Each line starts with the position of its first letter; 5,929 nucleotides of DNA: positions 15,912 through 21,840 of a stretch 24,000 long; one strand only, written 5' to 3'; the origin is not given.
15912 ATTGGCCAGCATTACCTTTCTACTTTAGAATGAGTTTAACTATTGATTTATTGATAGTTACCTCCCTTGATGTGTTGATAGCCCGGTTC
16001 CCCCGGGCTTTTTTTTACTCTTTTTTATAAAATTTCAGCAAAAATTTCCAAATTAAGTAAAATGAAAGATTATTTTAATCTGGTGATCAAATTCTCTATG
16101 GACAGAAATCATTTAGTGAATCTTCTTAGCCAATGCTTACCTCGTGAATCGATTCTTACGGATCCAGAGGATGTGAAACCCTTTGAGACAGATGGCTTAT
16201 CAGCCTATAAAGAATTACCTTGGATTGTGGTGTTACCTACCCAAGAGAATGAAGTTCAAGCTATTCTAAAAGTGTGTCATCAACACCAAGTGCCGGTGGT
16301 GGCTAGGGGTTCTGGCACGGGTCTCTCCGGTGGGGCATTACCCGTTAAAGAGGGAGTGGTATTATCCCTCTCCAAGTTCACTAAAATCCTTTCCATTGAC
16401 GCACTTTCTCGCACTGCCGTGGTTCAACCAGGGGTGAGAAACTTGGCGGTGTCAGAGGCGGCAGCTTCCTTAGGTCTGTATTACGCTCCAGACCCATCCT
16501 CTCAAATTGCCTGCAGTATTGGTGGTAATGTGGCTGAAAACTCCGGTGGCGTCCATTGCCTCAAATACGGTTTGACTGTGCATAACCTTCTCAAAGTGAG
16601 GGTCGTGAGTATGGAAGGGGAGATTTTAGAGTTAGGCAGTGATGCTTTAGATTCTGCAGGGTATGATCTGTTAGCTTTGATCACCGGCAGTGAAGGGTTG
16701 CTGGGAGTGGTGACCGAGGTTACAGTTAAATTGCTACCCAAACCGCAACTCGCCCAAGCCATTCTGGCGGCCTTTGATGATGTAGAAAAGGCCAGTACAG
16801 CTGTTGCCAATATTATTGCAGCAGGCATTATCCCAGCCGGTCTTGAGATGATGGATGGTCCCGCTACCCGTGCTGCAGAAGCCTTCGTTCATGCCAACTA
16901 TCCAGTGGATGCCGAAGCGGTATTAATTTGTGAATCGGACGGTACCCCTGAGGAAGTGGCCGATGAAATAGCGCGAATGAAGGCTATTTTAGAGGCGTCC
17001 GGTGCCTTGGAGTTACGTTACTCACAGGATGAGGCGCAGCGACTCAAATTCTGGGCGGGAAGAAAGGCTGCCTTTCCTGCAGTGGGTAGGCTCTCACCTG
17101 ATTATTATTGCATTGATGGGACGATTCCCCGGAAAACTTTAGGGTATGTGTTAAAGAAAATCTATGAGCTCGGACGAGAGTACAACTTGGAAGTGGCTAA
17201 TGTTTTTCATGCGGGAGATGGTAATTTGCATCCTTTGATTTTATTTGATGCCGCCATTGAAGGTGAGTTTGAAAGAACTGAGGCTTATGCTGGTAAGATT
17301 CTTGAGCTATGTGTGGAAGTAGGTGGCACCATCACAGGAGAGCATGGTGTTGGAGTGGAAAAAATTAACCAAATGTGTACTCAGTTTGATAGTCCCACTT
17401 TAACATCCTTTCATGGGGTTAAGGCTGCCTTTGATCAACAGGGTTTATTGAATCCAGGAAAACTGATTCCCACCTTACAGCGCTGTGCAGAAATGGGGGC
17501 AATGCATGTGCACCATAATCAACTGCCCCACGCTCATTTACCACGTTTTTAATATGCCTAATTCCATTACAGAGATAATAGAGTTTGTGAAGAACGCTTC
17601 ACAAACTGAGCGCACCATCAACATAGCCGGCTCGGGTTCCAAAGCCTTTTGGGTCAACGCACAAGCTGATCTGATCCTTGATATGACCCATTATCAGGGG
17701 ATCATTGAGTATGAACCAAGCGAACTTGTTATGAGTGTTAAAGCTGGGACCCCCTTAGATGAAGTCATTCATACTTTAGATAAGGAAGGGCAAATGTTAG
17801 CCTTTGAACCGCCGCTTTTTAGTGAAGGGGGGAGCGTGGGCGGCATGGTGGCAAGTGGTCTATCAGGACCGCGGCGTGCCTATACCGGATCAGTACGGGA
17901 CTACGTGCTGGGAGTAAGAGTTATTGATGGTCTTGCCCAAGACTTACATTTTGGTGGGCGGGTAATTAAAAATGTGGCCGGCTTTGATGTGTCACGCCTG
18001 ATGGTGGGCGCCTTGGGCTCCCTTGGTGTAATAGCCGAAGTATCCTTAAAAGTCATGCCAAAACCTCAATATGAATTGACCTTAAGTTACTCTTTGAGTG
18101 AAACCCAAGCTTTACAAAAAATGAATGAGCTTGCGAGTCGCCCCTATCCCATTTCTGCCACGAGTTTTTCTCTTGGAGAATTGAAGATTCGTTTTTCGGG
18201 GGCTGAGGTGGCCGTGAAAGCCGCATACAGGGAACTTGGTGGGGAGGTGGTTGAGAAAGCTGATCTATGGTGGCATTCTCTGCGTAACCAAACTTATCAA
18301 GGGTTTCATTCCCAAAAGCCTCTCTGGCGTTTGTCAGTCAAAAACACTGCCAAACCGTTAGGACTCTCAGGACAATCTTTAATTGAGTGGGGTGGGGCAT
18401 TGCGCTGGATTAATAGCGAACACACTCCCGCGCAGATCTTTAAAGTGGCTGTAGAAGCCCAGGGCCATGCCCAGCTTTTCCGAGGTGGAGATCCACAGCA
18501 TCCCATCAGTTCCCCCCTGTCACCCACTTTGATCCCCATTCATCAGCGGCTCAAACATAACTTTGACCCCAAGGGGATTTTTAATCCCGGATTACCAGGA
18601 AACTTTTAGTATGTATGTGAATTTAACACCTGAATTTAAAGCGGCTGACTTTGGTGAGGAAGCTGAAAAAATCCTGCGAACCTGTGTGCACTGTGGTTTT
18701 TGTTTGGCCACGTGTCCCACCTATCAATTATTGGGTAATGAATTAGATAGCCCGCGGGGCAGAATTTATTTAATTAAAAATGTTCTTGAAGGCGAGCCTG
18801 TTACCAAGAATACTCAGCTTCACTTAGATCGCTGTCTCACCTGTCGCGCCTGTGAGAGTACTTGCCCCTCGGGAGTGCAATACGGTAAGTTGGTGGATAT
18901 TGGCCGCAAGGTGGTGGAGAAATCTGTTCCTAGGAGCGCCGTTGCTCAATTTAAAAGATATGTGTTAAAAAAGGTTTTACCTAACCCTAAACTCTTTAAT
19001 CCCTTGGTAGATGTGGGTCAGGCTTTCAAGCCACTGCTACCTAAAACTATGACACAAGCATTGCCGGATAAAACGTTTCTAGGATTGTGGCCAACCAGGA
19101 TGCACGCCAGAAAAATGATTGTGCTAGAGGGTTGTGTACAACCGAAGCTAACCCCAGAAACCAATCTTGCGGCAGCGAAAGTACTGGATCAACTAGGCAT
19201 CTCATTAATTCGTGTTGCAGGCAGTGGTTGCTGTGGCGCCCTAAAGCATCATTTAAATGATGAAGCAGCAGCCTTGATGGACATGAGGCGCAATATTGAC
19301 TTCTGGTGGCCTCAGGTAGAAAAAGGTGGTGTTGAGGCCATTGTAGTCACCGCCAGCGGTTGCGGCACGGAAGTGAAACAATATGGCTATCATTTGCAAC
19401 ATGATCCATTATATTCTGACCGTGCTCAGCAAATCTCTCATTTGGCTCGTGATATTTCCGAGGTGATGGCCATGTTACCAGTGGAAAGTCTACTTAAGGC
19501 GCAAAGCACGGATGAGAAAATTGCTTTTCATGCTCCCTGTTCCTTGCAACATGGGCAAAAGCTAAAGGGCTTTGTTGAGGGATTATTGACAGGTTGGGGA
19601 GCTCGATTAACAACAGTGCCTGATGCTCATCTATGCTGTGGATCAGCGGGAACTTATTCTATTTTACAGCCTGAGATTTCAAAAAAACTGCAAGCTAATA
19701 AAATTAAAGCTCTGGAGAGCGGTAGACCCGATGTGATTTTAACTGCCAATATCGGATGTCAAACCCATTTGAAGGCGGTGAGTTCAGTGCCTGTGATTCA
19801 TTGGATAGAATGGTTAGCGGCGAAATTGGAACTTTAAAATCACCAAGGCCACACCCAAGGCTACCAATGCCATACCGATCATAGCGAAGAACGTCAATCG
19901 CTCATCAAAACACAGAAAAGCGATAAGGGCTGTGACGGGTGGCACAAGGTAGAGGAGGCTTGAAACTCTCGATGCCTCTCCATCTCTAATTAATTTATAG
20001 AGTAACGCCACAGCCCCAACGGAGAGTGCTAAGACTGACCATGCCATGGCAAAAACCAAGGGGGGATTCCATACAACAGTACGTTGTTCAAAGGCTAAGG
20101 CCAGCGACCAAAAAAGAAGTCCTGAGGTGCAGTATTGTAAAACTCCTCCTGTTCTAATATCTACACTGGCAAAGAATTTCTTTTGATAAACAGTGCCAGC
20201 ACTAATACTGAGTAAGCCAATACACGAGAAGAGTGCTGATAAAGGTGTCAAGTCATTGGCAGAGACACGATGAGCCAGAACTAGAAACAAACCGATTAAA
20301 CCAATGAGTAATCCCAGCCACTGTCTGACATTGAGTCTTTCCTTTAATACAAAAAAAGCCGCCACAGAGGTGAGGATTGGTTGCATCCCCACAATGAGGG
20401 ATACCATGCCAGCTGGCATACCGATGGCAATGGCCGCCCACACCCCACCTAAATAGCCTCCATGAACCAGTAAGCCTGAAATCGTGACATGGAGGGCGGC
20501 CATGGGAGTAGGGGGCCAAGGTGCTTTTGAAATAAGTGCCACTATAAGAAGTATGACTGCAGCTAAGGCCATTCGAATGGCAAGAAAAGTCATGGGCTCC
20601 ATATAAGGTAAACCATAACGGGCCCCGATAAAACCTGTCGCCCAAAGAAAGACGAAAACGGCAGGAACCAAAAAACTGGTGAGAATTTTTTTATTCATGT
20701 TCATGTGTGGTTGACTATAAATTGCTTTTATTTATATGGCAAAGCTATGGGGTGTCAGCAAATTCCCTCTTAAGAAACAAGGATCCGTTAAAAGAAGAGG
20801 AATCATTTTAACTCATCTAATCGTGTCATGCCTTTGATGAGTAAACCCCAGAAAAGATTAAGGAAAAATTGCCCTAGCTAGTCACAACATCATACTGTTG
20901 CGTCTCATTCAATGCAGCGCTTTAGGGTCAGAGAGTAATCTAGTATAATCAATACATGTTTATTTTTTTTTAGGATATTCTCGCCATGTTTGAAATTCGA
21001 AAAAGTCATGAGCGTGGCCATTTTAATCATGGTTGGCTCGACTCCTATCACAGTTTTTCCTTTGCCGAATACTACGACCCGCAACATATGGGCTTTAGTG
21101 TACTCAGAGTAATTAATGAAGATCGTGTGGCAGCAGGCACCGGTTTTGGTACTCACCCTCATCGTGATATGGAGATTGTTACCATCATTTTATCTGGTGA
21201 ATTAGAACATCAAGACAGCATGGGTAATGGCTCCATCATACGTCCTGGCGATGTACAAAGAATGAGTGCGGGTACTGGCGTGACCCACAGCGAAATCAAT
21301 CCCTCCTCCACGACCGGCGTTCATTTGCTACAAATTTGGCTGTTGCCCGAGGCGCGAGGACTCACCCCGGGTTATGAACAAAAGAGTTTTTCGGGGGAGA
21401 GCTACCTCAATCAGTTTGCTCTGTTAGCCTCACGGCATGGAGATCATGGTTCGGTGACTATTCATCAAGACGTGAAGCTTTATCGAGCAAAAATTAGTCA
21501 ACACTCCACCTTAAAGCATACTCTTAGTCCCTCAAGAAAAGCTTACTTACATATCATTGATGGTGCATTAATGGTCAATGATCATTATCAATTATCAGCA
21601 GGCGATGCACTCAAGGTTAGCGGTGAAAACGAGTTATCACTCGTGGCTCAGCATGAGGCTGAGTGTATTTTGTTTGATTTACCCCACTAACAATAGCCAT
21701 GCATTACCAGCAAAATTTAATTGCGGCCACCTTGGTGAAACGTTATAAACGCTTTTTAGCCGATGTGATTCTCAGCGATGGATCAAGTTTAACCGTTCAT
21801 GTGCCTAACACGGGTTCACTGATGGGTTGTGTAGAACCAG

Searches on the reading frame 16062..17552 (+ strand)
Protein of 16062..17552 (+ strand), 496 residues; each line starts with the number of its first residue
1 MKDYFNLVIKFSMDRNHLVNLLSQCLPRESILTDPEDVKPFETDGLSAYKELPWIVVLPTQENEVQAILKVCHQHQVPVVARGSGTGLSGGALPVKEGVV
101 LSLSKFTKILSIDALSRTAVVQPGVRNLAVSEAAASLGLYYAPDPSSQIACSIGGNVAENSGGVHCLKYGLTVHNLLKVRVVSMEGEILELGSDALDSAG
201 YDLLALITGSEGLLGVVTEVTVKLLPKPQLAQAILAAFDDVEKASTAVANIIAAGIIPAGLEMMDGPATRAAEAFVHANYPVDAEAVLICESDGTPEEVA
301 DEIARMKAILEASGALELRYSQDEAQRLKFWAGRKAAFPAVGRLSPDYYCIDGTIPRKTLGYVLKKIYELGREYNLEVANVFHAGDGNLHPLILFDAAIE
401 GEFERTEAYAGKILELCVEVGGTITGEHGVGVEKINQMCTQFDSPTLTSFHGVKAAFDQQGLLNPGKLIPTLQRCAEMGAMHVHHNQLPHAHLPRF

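Call 11: search_protein_families(library=pfam, proteins=[window:16062-17552:+], max_evalue=0.01)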
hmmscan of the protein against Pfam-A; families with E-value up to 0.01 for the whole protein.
window:16062-17552:+ (496 aa): 2 families
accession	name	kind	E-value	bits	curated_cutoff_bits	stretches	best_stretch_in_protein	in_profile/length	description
PF02913.24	FAD-oxidase_C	-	3.6e-65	220.6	21.2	1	228-468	2-248/248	FAD linked oxidases, C-terminal domain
PF01565.28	FAD_binding_4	-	4.7e-40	136.9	26.4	1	55-192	3-139/139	FAD binding domain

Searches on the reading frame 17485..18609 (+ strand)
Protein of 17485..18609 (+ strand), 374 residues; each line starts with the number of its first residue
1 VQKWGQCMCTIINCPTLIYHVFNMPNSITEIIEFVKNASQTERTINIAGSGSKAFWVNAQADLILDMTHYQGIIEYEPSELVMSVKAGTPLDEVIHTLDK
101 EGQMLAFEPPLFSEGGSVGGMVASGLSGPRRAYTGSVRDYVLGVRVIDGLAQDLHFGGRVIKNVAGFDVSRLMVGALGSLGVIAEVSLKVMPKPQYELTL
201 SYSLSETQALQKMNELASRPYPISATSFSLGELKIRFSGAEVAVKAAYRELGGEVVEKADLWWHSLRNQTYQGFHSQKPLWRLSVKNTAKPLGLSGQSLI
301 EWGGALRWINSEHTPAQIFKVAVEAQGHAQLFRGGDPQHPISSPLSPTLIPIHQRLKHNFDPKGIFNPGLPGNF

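Call 11: search_protein_families(library=pfam, proteins=[window:17485-18609:+], max_evalue=0.01)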
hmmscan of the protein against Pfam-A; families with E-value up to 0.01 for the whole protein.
window:17485-18609:+ (374 aa): 2 families
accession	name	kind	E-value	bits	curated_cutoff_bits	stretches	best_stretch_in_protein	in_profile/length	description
PF01565.28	FAD_binding_4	-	5.1e-22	78.5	26.4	1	24-148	6-130/139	FAD binding domain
PF02913.24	FAD-oxidase_C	-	0.0041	17.3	21.2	1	346-369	223-246/248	FAD linked oxidases, C-terminal domain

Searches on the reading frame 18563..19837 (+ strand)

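Call 11: search_protein_families(library=pfam, proteins=[window:18563-19837:+], max_evalue=0.01)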
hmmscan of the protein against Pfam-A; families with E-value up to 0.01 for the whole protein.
window:18563-19837:+ (424 aa): 14 families
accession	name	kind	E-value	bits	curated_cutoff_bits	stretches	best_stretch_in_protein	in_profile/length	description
PF02754.22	CCG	-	3.1e-25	88.5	20.6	2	320-404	1-85/85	Cysteine-rich domain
PF13183.11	Fer4_8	-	2.1e-12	47.8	27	1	38-105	2-68/68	4Fe-4S dicluster domain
PF13534.11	Fer4_17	-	5.8e-11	43.2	22.2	1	41-105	2-60/61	4Fe-4S dicluster domain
PF12838.12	Fer4_7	-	1.1e-10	42.3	27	1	40-105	1-52/52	4Fe-4S dicluster domain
PF13237.11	Fer4_10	-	1.3e-08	35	25.5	1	38-102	6-53/53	4Fe-4S dicluster domain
PF13187.11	Fer4_9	-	1.1e-07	32.2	27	1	89-104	35-50/52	4Fe-4S dicluster domain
PF13484.11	Fer4_16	-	1.2e-07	32.9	30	1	41-103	2-65/66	4Fe-4S double cluster binding domain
PF00037.32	Fer4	-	1.8e-06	28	21.1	0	87-105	4-22/24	4Fe-4S binding domain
PF12837.12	Fer4_6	-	2.9e-06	27.4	25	1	41-54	9-22/24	4Fe-4S binding domain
PF12797.12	Fer4_2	-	1.5e-05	25.1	24.5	0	88-103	7-22/22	4Fe-4S binding domain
PF12800.12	Fer4_4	-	3.6e-05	24.2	24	0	89-104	2-17/17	4Fe-4S binding domain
PF14697.11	Fer4_21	-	0.0002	21.9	35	0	40-53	7-20/59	4Fe-4S dicluster domain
PF25160.1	LdpA_Fe-S-bd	-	0.0025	18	27.6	0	37-55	24-42/49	LdpA Fe-S cluster-binding domain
PF12798.12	Fer4_3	-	0.006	17.8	27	0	91-104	1-14/15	4Fe-4S binding domain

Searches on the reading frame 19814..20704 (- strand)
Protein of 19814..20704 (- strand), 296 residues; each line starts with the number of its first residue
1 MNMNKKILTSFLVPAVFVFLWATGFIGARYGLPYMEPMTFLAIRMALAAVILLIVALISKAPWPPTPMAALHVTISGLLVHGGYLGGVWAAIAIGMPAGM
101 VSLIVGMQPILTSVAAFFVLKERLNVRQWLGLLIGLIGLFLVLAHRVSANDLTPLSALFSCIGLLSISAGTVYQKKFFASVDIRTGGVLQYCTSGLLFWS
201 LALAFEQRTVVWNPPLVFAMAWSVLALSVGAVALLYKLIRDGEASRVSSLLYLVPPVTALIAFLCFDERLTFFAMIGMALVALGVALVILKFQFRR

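Call 11: search_protein_families(library=pfam, proteins=[window:19814-20704:-], max_evalue=0.01)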
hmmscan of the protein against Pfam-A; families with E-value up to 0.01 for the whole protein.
window:19814-20704:- (296 aa): 3 families
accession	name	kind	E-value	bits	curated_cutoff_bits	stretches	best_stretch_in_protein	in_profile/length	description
PF00892.27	EamA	-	2.8e-29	102.5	28.2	2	16-143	9-134/135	EamA-like transporter family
PF03151.22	TPT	-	0.00011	22.1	30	1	36-287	30-289/291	Triose-phosphate Transporter family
PF05653.20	Mg_trans_NIPA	-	0.0054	16.4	26.2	0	89-155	67-132/295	Magnesium transporter NIPA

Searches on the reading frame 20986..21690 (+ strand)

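Call 11: search_protein_families(library=pfam, proteins=[window:20986-21690:+], max_evalue=0.01)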
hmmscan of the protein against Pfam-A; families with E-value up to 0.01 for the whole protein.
window:20986-21690:+ (234 aa): 4 families
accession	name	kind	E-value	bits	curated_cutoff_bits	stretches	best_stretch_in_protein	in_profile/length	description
PF02678.22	Pirin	-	3.7e-37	127.1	26.1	1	7-119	5-108/108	Pirin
PF17954.7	Pirin_C_2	-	1.1e-25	90.1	22.9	1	146-232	1-86/86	Quercetinase C-terminal cupin domain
PF07883.17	Cupin_2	-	8.4e-07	29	27.2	1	48-115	5-67/70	Cupin domain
PF05962.17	HutD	-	0.0018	18.9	25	1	124-228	72-180/181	HutD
